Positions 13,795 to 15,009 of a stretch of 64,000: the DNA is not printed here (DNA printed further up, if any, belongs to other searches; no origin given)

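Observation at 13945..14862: Bacterial Dnmt2 (TRDMT1-type) homologue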

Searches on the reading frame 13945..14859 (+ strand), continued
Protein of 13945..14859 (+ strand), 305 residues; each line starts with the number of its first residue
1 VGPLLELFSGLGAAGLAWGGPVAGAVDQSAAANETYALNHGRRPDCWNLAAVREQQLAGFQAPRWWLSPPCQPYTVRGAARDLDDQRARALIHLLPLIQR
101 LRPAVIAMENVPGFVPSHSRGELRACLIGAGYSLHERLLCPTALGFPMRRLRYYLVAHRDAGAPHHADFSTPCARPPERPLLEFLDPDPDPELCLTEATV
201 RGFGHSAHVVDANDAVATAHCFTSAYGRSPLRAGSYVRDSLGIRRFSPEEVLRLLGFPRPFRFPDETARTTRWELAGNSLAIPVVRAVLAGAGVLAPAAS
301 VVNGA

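Call 22: search_dna_similar(query=window:13945-14859:+, collection=plasmids, mode=protein, max_rows=25, max_evalue=0.00001)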
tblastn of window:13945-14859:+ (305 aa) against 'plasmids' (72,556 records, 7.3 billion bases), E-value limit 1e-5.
Records with a match: 6; places in all: 6; records where one place covers at least 80% of the query: 0.
Best place of each record, by identity: <60% 6.
By first word of the organism name: Acinetobacter 4; Finegoldia 2.
By predicted mobility (MOB-suite, as given by PLSDB): mobilizable 5; non-mobilizable 1.
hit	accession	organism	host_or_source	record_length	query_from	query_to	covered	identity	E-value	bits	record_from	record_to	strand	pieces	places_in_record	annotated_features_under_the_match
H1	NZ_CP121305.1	Acinetobacter sp. ANC 7201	Whole organism,cattle feces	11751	70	282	70%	25.2%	1e-11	72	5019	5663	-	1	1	dcm: DNA (cytosine-5-)-methyltransferase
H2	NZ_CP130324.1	Acinetobacter variabilis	soil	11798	70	282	70%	24.8%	2e-10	69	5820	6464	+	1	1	dcm: DNA (cytosine-5-)-methyltransferase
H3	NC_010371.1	Finegoldia magna ATCC 29328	-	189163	70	282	70%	24.6%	5e-9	65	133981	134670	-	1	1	DNA cytosine methyltransferase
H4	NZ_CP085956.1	Finegoldia magna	-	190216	70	282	70%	24.6%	5e-9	65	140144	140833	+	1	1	DNA cytosine methyltransferase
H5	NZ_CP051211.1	Acinetobacter sp. NEB149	cell culture,R.J.Roberts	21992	70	282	70%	24.4%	9e-11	70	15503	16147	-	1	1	dcm: DNA (cytosine-5-)-methyltransferase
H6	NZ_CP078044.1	Acinetobacter junii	whole organism,washroom sink in ...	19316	70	282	70%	24.4%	9e-11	70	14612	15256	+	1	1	dcm: DNA (cytosine-5-)-methyltransferase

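Call 23: search_dna_similar(query=window:13945-14859:+, collection=phages, mode=protein, max_rows=15, max_evalue=0.00001)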
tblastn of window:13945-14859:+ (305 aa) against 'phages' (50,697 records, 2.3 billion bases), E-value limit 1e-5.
No match.

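Call 25: search_protein_representatives(protein=window:13945-14859:+)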
Query: 305 residues. Proteins with E-value up to 0.001 (for the whole library): 8730; up to 1e-10: 1552; up to 1e-30: 223. The best 150 are listed.
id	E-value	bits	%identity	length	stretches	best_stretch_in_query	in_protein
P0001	9.6e-205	695.1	100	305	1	1-305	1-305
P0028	6.6e-81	288.3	58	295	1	4-292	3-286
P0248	1.2e-71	257.9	52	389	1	4-292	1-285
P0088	3.8e-68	246.4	47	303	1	4-291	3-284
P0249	8.6e-68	245.2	59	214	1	92-298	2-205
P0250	2.4e-66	240.5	51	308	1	3-291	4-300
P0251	5.3e-66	239.4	47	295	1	4-290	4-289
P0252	3.8e-65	236.5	54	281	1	4-293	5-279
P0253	6.9e-65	235.7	47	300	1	4-294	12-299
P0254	1.0e-63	231.8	47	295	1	4-290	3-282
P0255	1.2e-63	231.6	45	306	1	4-291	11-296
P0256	3.9e-63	229.9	48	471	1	5-289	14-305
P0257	4.0e-63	229.9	43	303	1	4-294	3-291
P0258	4.1e-63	229.9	47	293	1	3-292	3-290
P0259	7.2e-63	229.1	50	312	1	4-292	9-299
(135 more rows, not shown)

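Call 26: fold_search(model_id=the predicted structure, library=pdb)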
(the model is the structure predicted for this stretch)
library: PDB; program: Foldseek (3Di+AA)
matches with E <= 10: 926; with E <= 0.001: 174
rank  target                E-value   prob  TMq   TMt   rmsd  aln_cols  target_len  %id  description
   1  9hgm_B                4.0e-26  1.00  0.81  0.76   4.6       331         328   29  Structure of human DNMT2 with bound allosteric inhibitor (released 2025-08-27)
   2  3qv2                  4.8e-26  1.00  0.83  0.79   4.5       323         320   23  Structure Analysis of Entamoeba histolytica methyltransferase EhMeth (released 2012-04-11)
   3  4h0n_A                5.3e-25  1.00  0.83  0.76   3.7       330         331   26  Crystal structure of Spodoptera frugiperda DNMT2 E260A/E261A/K263A mutant (released 2012-11-14)
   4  9hgm_A                3.4e-24  1.00  0.81  0.76   4.3       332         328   28  Structure of human DNMT2 with bound allosteric inhibitor (released 2025-08-27)
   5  6fdf_A                1.3e-23  1.00  0.81  0.77   4.4       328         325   26  Crystal structure of S. pombe Dnmt2 methyltransferase (released 2018-06-20)
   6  6fdf_B                1.8e-23  1.00  0.81  0.78   4.2       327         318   24  Crystal structure of S. pombe Dnmt2 methyltransferase (released 2018-06-20)
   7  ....                  1.9e-23  1.00  0.81  0.79   2.7       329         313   26  Structure of human DNMT2, an enigmatic DNA methyltransferase homologue (released 2001-01-17)
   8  6fdf_D                5.7e-23  1.00  0.81  0.79   3.8       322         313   26  Crystal structure of S. pombe Dnmt2 methyltransferase (released 2018-06-20)
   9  6fdf_C                1.4e-22  1.00  0.81  0.79   3.5       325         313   24  Crystal structure of S. pombe Dnmt2 methyltransferase (released 2018-06-20)
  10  1fjx_A                1.7e-19  1.00  0.80  0.75   3.3       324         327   20  STRUCTURE OF TERNARY COMPLEX OF HHAI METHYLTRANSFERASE MUTANT (T250G) IN COMPLEX WITH DNA AND ADOHCY (released 2000-12-15)
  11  2uyc_A                2.1e-19  1.00  0.77  0.72   4.5       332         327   18  HhaI DNA methyltransferase R163N mutant complex with 13mer GCGC-GMGC oligonucleotide and SAH (released 2008-05-27)
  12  2uz4_A                3.8e-19  1.00  0.71  0.67   8.1       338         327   18  HhaI DNA methyltransferase R165N mutant complex with 13mer GCGC-GMGC oligonucleotide and SAH (released 2008-06-03)
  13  2uyh_A                8.3e-19  1.00  0.74  0.70   5.4       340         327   18  HhaI DNA methyltransferase S87Q-Q237S mutant complex with 13mer GCGC- GMGC oligonucleotide and SAH (released 2008-05-27)
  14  2z6a_A                8.8e-19  1.00  0.75  0.70   5.4       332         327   18  S-Adenosyl-L-methionine-Dependent Methyl Transfer: Observable Precatalytic Intermediates during DNA Cytosine Methylati (released 2007-08-21)
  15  2i9k_A                2.7e-18  1.00  0.78  0.73   3.3       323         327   18  Engineered Extrahelical Base Destabilization Enhances Sequence Discrimination of DNA Methyltransferase M.HhaI (released 2006-10-10)
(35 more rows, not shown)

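Call 30: get_annotated_region(hit=H1, flank=800)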
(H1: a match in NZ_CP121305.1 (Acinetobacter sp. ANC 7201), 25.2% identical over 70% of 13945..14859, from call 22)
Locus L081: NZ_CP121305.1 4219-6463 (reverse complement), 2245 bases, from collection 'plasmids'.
description: Acinetobacter sp. ANC 7201 plasmid pANC7201.2, complete sequence
organism: Acinetobacter sp. ANC 7201 (NCBI taxid 3035288)
taxonomy: Bacteria; Pseudomonadota; Gammaproteobacteria; Moraxellales; Moraxellaceae; Acinetobacter; Acinetobacter sp. ANC 7201
host: -; source: Whole organism,cattle feces; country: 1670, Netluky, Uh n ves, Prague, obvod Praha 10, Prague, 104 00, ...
typing (MOB-suite, as given by PLSDB): non-mobilizable; replicon rep_cluster_1357
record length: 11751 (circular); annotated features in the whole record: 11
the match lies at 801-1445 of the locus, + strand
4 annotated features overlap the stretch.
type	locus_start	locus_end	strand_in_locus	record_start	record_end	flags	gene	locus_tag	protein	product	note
CDS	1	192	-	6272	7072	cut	-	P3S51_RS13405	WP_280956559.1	MspI family type II restriction endonuclease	GO:0009307 - DNA restriction-modification system [Evidence IEA]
CDS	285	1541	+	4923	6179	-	dcm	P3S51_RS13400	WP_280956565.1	DNA (cytosine-5-)-methyltransferase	GO:0006304 - DNA modification [Evidence IEA]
CDS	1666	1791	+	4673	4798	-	-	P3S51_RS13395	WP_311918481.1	hypothetical protein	-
CDS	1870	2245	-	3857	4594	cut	-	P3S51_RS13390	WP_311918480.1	hypothetical protein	-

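Call 31: get_annotated_region(hit=H3, flank=800)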
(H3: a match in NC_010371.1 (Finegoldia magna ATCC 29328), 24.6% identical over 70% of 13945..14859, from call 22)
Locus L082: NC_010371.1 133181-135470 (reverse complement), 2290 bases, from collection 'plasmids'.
description: Finegoldia magna ATCC 29328 plasmid pFMC, complete sequence
organism: Finegoldia magna ATCC 29328 (NCBI taxid 334413)
taxonomy: Bacteria; Bacillota; Tissierellia; Tissierellales; Peptoniphilaceae; Finegoldia; Finegoldia magna; Finegoldia magna ATCC 29328
host: -; source: -; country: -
typing (MOB-suite, as given by PLSDB): mobilizable; replicon rep_cluster_1411; relaxase MOBP
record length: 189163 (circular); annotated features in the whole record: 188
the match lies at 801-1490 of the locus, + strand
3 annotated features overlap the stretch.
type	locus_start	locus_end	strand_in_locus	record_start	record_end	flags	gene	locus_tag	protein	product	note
CDS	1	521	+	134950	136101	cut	-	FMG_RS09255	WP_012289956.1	restriction endonuclease PLD domain-containing protein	-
CDS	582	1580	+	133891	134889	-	-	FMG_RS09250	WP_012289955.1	DNA cytosine methyltransferase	-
CDS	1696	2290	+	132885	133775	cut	-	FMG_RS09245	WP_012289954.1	hypothetical protein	-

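Call 47: search_solved_structures(query=A1, max_evalue=0.00001)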
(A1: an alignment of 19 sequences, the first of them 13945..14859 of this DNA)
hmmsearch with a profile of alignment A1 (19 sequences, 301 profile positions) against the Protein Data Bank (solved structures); distinct sequences matched with E-value up to 0.00001: 50.
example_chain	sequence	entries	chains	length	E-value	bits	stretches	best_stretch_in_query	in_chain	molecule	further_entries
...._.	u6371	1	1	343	8.5e-69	235.3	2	3-245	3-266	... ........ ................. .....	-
9hgm_A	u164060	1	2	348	1.2e-68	234.7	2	3-245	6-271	tRNA (cytosine(38)-C(5))-methyltransferase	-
6fdf_A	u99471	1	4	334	2.3e-63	217.5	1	2-292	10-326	tRNA (cytosine(38)-C(5))-methyltransferase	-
4h0n_A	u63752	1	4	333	1.7e-60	208.1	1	2-292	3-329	DNMT2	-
3qv2_A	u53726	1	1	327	6.8e-50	173.2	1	2-292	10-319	5-cytosine DNA methyltransferase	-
2uyh_A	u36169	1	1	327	4.5e-31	111.4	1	3-184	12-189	MODIFICATION METHYLASE HHAI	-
10mh_A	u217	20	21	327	8.9e-31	110.4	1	3-184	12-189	PROTEIN (CYTOSINE-SPECIFIC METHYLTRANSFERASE HHAI) | HaeIII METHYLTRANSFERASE | Modification methylase HhaI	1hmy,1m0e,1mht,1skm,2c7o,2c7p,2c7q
1svu_A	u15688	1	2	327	9.1e-31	110.4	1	3-184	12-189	Modification methylase HhaI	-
1fjx_A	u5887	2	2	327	1.3e-30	110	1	3-184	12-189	HHAI DNA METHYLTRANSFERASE | MODIFICATION METHYLASE HHAI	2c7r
2zcj_A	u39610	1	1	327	6.8e-30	107.6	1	3-184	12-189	Modification methylase HhaI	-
2z6u_A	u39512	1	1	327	1.2e-29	106.7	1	3-184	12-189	Modification methylase HhaI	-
2uz4_A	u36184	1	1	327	1.3e-29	106.6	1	3-184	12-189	MODIFICATION METHYLASE HHAI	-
2uyc_A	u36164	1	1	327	1.3e-29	106.6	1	3-184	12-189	MODIFICATION METHYLASE HHAI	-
2i9k_A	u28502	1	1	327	1.6e-29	106.3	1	3-184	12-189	Modification methylase HhaI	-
2z6q_A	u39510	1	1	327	1.8e-29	106.1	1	3-184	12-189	Modification methylase HhaI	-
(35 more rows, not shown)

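Call 48: find_encoding_contigs(protein=P0001, flank=3000, max_places=4)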
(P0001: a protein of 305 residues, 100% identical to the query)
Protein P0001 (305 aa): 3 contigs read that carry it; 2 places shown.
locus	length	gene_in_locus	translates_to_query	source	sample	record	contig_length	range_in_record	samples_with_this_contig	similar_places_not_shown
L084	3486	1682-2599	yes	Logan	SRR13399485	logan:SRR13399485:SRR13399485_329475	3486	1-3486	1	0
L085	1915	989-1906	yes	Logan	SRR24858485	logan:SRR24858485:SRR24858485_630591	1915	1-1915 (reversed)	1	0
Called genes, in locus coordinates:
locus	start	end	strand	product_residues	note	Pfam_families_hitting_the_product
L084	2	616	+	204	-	?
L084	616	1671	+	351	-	PF13620:CarboxypepD_reg (weak)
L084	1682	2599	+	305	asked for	PF00145:DNA_methylase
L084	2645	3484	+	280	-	?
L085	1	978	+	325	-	?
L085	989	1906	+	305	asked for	PF00145:DNA_methylase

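Call 57: search_solved_structures(query=A1, max_evalue=1e-40, show_alignments=5)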
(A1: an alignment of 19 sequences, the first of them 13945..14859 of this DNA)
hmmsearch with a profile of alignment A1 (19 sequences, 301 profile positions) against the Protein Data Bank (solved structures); distinct sequences matched with E-value up to 1e-40: 5.
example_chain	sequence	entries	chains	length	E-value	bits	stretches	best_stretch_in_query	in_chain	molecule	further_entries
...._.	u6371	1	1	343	8.5e-69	235.3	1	3-245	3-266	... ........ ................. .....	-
9hgm_A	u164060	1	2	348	1.2e-68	234.7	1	3-245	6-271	tRNA (cytosine(38)-C(5))-methyltransferase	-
6fdf_A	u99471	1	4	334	2.3e-63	217.5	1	2-292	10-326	tRNA (cytosine(38)-C(5))-methyltransferase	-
4h0n_A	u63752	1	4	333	1.7e-60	208.1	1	2-292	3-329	DNMT2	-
3qv2_A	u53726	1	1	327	6.8e-50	173.2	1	2-292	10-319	5-cytosine DNA methyltransferase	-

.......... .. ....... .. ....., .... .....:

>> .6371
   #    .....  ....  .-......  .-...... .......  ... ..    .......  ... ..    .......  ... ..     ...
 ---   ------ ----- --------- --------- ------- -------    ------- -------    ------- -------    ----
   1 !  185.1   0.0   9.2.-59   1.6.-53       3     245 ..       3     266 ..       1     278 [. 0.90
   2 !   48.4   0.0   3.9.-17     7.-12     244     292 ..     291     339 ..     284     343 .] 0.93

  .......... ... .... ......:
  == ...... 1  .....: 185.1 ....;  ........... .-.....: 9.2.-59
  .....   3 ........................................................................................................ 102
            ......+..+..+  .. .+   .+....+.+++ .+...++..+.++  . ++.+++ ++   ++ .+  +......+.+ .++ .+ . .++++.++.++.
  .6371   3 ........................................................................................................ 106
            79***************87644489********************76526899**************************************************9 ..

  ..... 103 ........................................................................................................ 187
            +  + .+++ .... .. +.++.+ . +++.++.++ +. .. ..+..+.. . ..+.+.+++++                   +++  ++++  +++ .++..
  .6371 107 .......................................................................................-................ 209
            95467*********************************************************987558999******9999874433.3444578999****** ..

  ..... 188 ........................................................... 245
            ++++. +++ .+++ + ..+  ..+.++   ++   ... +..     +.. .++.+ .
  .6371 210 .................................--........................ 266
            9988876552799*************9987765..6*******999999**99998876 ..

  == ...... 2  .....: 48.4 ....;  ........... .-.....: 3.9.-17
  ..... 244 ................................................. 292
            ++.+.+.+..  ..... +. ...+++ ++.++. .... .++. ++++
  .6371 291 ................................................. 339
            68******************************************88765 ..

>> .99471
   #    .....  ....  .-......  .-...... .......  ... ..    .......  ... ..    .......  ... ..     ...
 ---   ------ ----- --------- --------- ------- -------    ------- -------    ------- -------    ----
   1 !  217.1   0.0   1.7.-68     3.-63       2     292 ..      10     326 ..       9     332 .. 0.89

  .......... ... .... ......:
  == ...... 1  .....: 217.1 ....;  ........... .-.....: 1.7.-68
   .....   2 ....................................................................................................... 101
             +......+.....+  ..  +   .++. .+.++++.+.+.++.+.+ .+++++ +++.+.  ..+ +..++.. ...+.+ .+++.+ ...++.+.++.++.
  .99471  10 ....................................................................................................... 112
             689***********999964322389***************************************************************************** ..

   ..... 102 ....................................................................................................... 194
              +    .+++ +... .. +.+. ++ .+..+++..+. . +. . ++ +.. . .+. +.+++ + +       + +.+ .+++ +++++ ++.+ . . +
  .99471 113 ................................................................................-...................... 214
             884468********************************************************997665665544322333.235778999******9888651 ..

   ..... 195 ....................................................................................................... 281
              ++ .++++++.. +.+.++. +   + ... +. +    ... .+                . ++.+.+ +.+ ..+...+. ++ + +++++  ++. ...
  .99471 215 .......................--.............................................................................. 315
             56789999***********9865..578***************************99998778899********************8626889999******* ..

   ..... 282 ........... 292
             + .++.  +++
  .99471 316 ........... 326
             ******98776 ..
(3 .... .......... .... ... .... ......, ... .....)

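Call 61: find_related_loci(query=A1, collection=viral_contigs, flank=3000)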
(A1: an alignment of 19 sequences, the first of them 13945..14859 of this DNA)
Query A1 (305 aa) in viral_contigs; peptide patterns used: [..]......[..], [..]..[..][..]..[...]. (x = any residue, [..] = any of these).
14 stretches matched a pattern; 3 encode a relative of the query (tblastn E <= 1e-3); 3 distinct loci.
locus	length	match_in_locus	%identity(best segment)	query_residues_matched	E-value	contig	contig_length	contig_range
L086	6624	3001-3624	22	6-203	6e-10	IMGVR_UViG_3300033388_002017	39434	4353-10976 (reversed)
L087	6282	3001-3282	31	67-158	3e-7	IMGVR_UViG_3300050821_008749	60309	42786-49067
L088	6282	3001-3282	31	67-158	3e-7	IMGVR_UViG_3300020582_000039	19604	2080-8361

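Call 62: search_protein_families(library=padloc, proteins=[window:13945-14859:+], max_evalue=0.001)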
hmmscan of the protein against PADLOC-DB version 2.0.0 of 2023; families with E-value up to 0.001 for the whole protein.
window:13945-14859:+ (305 aa): 42 families (the best 25 are shown)
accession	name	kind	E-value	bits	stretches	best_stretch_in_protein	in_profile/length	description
PDLC03272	MTase_II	-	4e-26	90.1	1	5-288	78-382/407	Type II methyltransferase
PDLC03378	MTase_II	-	2.1e-22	77.9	1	4-163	5-172/344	Type II methyltransferase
PDLC00033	DruM2|DruM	-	1.2e-18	65.6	1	5-164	25-196/368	DNA cytosine methylase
PDLC03234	MTase_II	-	3.1e-17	60.9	1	5-161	8-177/375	Type II methyltransferase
PDLC03242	MTase_II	-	1.3e-15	55.3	1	6-291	105-393/409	Type II methyltransferase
PDLC00026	DruM2|DruM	-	6.6e-14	50.2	1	5-164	8-173/336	DNA cytosine methylase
PDLC03326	MTase_II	-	1.2e-13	49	1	68-161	81-178/412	Type II methyltransferase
PDLC02653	DrmMII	-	1.2e-12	45.4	1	5-288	8-305/333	DrmMII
PDLC03716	oMTase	-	4.6e-12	43.7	1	5-288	42-331/349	orphan methyltransferase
PDLC03243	MTase_II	-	1.4e-11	42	1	5-162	12-178/377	Type II methyltransferase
PDLC00030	DruM2|DruM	-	3e-11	41.1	1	69-156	91-182/380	DNA cytosine methylase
PDLC03270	MTase_II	-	9.8e-11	39.3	1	6-161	5-164/309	Type II methyltransferase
PDLC03269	MTase_II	-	1.8e-10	38.5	1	6-194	8-199/437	Type II methyltransferase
PDLC00034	DruM2|DruM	-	1.9e-10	37.8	1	6-117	12-135/457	DNA cytosine methylase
PDLC03731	oMTase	-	1.6e-09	35.3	1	5-160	17-176/326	orphan methyltransferase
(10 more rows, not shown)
